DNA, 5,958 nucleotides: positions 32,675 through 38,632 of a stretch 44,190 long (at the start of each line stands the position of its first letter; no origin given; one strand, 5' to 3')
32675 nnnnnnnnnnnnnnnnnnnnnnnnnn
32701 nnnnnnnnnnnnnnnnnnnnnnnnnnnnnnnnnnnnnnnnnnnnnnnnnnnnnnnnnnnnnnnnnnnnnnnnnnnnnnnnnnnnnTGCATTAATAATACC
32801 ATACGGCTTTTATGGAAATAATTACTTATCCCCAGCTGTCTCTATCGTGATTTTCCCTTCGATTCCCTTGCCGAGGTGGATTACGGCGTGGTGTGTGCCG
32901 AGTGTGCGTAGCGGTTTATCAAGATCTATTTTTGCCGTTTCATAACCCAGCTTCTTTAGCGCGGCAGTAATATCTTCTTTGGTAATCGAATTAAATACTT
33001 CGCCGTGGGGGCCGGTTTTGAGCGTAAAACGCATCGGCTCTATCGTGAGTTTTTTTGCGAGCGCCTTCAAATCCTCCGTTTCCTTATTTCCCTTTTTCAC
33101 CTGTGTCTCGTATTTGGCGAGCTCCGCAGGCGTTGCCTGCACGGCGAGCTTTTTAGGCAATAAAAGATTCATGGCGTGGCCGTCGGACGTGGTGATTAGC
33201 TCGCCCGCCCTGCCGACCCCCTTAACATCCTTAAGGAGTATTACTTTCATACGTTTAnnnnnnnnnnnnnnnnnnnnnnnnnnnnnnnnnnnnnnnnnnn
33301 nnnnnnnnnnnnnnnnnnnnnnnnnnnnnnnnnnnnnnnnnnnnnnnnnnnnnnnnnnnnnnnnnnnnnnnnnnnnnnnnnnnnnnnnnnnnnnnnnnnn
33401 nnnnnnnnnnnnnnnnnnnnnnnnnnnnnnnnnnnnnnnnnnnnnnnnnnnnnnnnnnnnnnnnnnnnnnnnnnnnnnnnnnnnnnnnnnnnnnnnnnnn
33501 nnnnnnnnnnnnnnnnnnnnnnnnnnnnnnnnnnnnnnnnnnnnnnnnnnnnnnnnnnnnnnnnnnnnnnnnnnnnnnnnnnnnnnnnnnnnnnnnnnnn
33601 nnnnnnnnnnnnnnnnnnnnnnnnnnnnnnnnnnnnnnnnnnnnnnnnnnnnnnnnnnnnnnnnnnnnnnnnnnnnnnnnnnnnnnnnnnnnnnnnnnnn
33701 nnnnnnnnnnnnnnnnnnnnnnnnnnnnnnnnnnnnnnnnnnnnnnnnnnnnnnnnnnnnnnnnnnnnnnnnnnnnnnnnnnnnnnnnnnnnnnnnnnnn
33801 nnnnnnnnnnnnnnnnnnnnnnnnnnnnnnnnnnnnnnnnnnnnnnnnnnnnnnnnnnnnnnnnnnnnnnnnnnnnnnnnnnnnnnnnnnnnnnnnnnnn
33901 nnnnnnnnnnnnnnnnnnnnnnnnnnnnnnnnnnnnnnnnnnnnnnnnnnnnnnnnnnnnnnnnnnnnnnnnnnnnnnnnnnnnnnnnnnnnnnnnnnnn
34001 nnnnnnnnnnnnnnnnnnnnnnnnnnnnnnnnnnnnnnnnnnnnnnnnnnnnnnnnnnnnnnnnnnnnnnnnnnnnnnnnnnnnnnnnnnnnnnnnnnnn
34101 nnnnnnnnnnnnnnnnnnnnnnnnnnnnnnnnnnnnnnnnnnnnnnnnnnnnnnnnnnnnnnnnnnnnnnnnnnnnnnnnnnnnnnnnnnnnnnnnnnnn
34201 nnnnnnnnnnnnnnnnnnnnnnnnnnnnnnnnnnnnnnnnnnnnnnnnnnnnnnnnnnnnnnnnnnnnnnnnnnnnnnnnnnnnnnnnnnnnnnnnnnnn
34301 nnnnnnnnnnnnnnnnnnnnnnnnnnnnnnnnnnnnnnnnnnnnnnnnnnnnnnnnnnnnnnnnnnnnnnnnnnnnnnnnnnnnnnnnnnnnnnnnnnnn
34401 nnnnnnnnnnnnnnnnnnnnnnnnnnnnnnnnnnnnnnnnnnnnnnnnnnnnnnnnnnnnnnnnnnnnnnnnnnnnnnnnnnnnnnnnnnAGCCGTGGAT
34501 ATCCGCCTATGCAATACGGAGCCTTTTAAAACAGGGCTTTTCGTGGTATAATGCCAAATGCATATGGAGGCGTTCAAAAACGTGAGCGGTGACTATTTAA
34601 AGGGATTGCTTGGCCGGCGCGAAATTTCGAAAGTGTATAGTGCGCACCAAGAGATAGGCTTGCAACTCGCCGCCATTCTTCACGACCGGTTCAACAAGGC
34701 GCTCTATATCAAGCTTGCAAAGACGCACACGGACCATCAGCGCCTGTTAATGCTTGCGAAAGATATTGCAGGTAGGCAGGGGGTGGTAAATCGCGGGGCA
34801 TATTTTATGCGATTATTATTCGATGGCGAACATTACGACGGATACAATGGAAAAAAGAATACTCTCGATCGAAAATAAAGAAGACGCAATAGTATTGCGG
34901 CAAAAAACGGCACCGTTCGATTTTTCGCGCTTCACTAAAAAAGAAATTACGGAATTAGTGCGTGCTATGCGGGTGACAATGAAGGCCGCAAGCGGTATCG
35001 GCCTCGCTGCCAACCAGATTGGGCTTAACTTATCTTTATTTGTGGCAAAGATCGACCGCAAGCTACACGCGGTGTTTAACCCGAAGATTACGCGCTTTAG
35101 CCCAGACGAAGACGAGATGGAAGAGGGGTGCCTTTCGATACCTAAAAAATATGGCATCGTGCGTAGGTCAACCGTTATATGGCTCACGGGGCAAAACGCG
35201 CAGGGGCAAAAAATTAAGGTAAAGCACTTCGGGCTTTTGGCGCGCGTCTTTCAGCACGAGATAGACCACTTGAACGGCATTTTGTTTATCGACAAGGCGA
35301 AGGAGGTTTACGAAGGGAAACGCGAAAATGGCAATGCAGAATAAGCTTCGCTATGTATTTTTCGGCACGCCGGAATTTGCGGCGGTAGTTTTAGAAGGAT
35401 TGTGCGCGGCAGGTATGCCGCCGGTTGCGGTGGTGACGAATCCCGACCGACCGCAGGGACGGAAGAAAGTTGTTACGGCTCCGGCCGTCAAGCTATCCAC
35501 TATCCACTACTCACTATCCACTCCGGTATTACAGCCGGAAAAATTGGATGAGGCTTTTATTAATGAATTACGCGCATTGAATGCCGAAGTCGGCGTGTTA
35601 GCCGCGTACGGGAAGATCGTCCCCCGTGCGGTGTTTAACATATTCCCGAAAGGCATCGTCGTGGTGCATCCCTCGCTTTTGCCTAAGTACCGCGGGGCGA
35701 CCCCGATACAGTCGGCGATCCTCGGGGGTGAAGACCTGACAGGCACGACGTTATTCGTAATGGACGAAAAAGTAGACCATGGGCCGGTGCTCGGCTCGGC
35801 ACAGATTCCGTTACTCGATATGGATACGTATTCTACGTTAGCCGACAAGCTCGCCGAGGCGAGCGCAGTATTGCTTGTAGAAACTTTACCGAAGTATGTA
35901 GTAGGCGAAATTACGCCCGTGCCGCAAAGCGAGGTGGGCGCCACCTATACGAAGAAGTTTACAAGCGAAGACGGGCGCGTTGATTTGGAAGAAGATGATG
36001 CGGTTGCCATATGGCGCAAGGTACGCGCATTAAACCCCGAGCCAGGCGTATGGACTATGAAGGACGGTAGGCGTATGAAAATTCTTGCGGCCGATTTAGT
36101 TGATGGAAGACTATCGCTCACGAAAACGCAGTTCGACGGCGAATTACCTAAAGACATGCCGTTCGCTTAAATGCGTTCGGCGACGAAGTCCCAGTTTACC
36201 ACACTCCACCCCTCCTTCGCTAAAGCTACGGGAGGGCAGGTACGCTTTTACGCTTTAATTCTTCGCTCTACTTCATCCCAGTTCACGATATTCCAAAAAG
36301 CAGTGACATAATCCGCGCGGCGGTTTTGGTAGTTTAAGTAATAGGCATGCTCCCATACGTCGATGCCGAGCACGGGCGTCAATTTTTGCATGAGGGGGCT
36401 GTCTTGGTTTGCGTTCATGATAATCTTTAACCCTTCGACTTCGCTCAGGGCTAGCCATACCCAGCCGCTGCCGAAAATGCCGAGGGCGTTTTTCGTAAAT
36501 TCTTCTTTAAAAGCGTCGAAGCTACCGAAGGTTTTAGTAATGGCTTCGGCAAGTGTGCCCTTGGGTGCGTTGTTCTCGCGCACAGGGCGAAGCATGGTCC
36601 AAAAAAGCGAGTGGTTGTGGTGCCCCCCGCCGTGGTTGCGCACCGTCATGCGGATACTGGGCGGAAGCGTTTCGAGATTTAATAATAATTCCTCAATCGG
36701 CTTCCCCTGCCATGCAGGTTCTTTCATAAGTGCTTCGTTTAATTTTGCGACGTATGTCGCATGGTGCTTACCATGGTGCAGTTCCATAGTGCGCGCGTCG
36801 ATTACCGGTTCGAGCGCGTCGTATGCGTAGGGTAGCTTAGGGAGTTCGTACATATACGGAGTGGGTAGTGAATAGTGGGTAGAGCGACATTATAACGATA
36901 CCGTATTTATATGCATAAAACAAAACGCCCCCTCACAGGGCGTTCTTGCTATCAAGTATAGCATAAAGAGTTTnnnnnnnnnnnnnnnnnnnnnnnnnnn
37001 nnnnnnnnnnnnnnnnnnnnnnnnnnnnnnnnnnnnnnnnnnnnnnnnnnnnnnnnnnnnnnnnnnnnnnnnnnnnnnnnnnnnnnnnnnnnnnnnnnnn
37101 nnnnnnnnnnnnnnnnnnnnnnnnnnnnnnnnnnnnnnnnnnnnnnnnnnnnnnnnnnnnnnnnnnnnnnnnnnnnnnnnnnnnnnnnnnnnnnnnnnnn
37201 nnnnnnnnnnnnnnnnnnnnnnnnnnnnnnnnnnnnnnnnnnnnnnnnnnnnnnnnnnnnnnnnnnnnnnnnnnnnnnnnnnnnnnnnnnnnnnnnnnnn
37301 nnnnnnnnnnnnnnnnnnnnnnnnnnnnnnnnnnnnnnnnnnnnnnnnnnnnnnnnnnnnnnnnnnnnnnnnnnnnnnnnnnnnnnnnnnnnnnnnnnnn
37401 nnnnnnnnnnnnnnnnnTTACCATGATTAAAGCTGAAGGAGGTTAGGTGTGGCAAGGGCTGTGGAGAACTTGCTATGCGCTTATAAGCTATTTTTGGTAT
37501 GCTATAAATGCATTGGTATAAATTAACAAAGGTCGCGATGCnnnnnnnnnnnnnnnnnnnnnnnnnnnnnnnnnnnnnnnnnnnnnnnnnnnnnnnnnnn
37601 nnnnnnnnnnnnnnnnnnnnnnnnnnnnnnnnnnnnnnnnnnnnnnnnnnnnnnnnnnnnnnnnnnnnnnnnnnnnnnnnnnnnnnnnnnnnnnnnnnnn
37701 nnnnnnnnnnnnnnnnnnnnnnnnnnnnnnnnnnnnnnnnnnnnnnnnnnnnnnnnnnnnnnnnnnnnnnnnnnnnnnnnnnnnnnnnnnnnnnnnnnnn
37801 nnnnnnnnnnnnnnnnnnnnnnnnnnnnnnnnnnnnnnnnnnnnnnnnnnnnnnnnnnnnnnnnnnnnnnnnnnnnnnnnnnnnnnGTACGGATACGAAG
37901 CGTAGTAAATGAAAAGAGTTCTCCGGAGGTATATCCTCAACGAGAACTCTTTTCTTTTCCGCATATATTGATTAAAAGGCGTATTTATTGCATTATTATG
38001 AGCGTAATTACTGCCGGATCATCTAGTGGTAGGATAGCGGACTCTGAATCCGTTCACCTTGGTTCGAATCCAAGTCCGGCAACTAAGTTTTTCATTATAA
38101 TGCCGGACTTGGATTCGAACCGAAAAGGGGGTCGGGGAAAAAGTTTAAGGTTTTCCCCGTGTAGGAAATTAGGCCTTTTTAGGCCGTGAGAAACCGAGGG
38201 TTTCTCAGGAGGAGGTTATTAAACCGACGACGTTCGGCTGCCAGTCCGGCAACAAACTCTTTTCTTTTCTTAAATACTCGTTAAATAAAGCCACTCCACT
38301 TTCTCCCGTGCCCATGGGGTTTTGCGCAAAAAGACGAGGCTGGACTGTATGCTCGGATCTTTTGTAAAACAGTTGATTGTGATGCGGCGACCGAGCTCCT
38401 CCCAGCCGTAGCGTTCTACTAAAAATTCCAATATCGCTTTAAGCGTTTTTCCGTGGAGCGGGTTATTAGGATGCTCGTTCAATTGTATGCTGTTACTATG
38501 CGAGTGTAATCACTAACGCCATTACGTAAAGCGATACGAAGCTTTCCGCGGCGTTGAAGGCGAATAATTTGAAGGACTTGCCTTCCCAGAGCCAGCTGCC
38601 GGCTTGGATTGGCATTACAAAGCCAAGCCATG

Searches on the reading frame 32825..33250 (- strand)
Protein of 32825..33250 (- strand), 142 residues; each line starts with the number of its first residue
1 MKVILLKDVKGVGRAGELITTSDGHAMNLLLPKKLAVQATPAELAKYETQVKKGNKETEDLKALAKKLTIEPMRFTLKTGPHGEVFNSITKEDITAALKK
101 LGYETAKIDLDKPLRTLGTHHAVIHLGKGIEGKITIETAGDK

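Call 30: search_protein_families(library=pfam, proteins=[window:32825-33250:-], max_evalue=0.001)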
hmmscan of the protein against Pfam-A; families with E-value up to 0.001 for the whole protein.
window:32825-33250:- (142 aa): 2 families
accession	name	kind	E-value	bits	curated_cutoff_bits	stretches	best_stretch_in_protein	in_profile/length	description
PF01281.25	Ribosomal_L9_N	-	1.3e-18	66.7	20.7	1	1-47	1-47/47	Ribosomal protein L9, N-terminal domain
PF03948.19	Ribosomal_L9_C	-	2.9e-14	53.7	23.2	1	60-137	2-83/86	Ribosomal protein L9, C-terminal domain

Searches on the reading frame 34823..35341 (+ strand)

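Call 30: search_protein_families(library=pfam, proteins=[window:34823-35341:+], max_evalue=0.001)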
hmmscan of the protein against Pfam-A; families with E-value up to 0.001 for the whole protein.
window:34823-35341:+ (173 aa): 1 family
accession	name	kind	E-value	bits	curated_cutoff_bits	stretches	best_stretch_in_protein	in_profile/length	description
PF01327.26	Pep_deformylase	-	4e-43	147.1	22.8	1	13-161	4-152/156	Polypeptide deformylase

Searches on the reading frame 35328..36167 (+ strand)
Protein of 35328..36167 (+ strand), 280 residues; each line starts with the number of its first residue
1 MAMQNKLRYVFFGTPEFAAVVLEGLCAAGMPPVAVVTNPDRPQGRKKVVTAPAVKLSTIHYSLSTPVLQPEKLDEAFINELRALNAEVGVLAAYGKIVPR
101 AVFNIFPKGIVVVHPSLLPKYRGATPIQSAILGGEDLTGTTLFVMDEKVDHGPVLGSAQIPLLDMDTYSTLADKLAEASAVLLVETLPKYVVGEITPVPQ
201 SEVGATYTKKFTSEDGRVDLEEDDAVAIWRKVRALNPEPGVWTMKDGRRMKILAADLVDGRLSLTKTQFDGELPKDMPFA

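Call 30: search_protein_families(library=pfam, proteins=[window:35328-36167:+], max_evalue=0.001)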
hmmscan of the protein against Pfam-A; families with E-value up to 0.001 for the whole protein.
window:35328-36167:+ (280 aa): 2 families
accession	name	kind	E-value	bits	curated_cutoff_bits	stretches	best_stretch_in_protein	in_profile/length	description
PF00551.24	Formyl_trans_N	-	4e-38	131.4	26.1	1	8-186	2-180/181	Formyl transferase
PF02911.23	Formyl_trans_C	-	4.4e-10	40.1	21.1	1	211-260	2-50/100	Formyl transferase, C-terminal domain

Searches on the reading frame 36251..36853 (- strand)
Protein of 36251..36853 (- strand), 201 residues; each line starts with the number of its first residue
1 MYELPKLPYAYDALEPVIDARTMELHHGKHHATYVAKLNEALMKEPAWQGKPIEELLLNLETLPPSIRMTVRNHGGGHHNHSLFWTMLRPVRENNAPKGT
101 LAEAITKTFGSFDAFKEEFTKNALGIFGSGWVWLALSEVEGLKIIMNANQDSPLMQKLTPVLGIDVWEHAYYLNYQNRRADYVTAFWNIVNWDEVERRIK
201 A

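Call 10: search_protein_families(library=pfam, proteins=[window:36251-36853:-], max_evalue=0.01)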
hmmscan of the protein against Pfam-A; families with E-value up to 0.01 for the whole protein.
window:36251-36853:- (201 aa): 2 families
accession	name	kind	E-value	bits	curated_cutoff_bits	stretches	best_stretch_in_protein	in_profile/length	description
PF02777.23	Sod_Fe_C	-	1.9e-43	147.1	20.9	1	97-198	1-102/102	Iron/manganese superoxide dismutases, C-terminal domain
PF00081.27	Sod_Fe_N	-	1.4e-29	102.8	27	1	2-88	2-81/82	Iron/manganese superoxide dismutases, alpha-hairpin domain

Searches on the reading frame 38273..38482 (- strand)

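Call 10: search_protein_families(library=pfam, proteins=[window:38273-38482:-], max_evalue=0.01)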
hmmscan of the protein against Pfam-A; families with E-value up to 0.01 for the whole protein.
window:38273-38482:- (70 aa): 1 family
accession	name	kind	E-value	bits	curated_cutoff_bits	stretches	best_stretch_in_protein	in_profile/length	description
PF09905.14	VF530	-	3.3e-33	114.1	27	1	5-67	1-63/63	DNA-binding protein VF530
